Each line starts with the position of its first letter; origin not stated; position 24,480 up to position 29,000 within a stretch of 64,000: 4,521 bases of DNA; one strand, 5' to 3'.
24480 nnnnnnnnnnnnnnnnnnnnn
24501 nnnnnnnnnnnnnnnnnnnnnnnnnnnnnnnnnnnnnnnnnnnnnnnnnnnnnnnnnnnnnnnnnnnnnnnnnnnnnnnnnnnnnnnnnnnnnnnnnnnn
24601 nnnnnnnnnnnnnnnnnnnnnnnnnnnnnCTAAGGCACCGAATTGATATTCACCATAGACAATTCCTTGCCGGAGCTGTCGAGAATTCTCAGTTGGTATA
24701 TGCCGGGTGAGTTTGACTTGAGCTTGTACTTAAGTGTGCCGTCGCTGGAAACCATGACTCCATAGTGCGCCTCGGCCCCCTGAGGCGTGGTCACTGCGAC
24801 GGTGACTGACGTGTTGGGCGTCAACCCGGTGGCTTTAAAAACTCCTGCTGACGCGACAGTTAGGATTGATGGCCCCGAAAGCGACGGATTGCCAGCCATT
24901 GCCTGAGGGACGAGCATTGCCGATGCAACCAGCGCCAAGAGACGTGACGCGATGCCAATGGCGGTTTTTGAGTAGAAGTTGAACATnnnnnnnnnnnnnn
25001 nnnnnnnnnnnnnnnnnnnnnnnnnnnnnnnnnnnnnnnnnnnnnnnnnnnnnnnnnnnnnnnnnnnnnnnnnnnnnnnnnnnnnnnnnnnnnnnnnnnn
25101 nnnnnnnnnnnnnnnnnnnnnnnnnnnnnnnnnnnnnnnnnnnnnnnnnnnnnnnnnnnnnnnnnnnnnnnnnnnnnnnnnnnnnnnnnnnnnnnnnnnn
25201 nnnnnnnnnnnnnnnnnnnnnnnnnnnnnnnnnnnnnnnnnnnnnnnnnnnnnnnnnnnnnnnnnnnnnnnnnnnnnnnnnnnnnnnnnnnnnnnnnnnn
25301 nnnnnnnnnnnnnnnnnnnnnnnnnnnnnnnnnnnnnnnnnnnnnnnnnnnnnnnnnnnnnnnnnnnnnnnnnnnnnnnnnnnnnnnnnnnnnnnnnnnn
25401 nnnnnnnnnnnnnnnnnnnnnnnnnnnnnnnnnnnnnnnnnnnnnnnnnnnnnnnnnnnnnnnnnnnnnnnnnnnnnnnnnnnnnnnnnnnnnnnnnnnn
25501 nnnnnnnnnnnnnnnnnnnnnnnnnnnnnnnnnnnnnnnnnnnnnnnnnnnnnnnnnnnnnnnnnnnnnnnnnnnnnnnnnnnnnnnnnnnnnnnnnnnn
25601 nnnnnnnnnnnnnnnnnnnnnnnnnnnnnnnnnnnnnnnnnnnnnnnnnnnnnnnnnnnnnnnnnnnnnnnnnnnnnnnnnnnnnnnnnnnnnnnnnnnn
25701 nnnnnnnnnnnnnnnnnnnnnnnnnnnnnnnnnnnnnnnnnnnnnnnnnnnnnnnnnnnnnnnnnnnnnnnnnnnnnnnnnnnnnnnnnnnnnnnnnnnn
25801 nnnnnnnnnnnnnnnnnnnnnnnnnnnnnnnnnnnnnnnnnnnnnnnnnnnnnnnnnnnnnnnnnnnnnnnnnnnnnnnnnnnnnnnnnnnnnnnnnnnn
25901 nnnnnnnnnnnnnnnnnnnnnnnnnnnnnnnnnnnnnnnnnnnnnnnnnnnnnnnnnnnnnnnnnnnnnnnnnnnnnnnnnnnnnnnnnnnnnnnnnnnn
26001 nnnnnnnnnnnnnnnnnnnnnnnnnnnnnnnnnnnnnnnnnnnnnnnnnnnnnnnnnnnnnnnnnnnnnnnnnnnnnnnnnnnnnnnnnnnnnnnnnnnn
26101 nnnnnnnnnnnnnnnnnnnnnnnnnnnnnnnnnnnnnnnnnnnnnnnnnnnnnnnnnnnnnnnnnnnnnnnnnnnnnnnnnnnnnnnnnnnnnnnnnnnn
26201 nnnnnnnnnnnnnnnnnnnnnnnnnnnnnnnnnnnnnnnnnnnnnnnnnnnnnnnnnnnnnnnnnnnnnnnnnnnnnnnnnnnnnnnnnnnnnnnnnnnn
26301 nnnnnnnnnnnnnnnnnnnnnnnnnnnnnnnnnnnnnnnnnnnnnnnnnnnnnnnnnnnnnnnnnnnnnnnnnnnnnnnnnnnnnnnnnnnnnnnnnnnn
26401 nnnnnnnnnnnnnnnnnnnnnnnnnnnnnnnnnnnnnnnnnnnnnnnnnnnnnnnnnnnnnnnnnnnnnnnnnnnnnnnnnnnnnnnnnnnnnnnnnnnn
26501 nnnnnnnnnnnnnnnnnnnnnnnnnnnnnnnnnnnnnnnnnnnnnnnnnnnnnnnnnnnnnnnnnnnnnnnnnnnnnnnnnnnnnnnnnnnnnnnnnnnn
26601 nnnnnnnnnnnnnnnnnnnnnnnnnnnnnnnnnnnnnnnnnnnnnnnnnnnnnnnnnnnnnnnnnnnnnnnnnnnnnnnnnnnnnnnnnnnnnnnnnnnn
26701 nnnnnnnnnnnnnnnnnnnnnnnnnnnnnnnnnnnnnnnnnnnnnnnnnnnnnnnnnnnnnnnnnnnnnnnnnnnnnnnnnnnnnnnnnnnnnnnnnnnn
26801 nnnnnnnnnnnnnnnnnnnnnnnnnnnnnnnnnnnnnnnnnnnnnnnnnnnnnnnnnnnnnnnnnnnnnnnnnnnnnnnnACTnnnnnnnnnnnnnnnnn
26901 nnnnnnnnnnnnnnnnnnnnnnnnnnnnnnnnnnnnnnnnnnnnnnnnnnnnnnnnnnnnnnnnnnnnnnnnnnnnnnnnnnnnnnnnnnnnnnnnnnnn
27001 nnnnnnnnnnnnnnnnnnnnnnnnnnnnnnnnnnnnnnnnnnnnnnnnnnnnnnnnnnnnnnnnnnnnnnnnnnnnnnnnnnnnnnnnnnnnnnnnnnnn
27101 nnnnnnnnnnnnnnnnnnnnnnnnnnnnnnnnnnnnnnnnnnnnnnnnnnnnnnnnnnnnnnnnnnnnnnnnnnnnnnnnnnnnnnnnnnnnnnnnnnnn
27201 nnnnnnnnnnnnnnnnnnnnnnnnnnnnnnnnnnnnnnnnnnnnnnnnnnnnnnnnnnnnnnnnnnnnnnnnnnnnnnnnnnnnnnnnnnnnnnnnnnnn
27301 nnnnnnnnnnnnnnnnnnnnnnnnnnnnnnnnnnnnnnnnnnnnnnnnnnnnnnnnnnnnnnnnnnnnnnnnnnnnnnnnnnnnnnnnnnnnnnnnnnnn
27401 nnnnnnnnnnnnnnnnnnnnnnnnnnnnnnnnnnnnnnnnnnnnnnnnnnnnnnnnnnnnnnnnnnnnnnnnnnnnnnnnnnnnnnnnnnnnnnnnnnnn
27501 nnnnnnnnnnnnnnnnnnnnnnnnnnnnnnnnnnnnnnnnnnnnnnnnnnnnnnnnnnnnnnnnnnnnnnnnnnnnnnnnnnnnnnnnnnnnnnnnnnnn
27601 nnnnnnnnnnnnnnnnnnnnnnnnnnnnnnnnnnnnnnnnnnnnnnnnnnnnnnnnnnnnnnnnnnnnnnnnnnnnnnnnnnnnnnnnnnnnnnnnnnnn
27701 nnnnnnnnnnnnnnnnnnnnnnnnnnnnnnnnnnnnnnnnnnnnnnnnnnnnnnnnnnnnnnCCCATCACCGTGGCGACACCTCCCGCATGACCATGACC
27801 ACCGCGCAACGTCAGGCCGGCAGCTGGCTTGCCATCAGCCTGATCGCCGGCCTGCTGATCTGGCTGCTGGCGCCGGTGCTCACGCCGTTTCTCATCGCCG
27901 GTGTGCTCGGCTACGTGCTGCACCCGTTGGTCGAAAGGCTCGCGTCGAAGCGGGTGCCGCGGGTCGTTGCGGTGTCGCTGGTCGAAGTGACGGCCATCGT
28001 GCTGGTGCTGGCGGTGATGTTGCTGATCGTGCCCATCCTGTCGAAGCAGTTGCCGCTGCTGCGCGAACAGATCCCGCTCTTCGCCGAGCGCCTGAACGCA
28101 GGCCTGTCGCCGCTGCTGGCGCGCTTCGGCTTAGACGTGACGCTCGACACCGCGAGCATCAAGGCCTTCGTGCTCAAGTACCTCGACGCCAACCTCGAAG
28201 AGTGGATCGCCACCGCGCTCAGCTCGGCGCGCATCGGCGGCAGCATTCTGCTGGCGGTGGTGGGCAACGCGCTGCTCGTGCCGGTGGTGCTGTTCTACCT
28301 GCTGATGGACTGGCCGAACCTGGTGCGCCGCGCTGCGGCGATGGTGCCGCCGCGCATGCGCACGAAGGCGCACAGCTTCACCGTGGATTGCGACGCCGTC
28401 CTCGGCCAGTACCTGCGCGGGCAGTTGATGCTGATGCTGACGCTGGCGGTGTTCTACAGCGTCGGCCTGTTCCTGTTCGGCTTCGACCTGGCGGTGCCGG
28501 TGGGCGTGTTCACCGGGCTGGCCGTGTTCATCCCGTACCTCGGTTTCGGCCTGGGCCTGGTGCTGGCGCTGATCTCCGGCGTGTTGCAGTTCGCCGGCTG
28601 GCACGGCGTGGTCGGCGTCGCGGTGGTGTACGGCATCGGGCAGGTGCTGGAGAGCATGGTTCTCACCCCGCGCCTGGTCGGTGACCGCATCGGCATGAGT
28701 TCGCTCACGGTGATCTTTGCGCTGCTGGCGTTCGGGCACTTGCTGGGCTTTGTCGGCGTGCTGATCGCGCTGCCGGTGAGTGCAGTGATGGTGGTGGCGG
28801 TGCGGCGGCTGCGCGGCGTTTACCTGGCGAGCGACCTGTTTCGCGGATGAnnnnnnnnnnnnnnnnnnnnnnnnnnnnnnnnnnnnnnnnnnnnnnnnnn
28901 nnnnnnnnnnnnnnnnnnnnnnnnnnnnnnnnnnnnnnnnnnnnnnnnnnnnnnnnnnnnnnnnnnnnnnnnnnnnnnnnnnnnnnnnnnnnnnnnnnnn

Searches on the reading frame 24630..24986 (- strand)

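Call 3: search_protein_families(library=pfam, proteins=[window:24630-24986:-], max_evalue=1)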
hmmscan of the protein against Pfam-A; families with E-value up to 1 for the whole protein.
window:24630-24986:- (118 aa): 1 family
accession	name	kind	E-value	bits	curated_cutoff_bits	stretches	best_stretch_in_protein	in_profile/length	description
PF06832.18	BiPBP_C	-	0.2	12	26.8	1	86-114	63-90/90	Penicillin-Binding Protein C-terminus Family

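Call 4: search_protein_families(library=ncbifam, proteins=[window:24630-24986:-], max_evalue=1)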
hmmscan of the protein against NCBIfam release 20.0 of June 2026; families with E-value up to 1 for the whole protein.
window:24630-24986:- (118 aa): 3 families
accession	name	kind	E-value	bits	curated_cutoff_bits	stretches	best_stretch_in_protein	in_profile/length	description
NF004739.1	PRK06075.1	equivalog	0.03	13.1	360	1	55-107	311-361/384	NADH-quinone oxidoreductase subunit D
NF040554.1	mini_HHHH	equivalog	0.043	14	40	0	12-31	5-25/45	HHHH-motif protein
NF008974.0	PRK12322.1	equivalog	0.17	10.8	522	1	56-111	294-347/366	NADH-quinone oxidoreductase subunit D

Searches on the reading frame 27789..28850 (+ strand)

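Call 59: search_protein_families(library=pfam, proteins=[window:27789-28850:+], max_evalue=0.00001)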
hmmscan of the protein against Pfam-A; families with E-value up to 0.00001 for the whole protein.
window:27789-28850:+ (353 aa): 1 family
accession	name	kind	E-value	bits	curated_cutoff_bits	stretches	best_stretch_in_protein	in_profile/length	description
PF01594.21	AI-2E_transport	-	2.1e-52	178.8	34.3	1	14-340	5-325/327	AI-2E family transporter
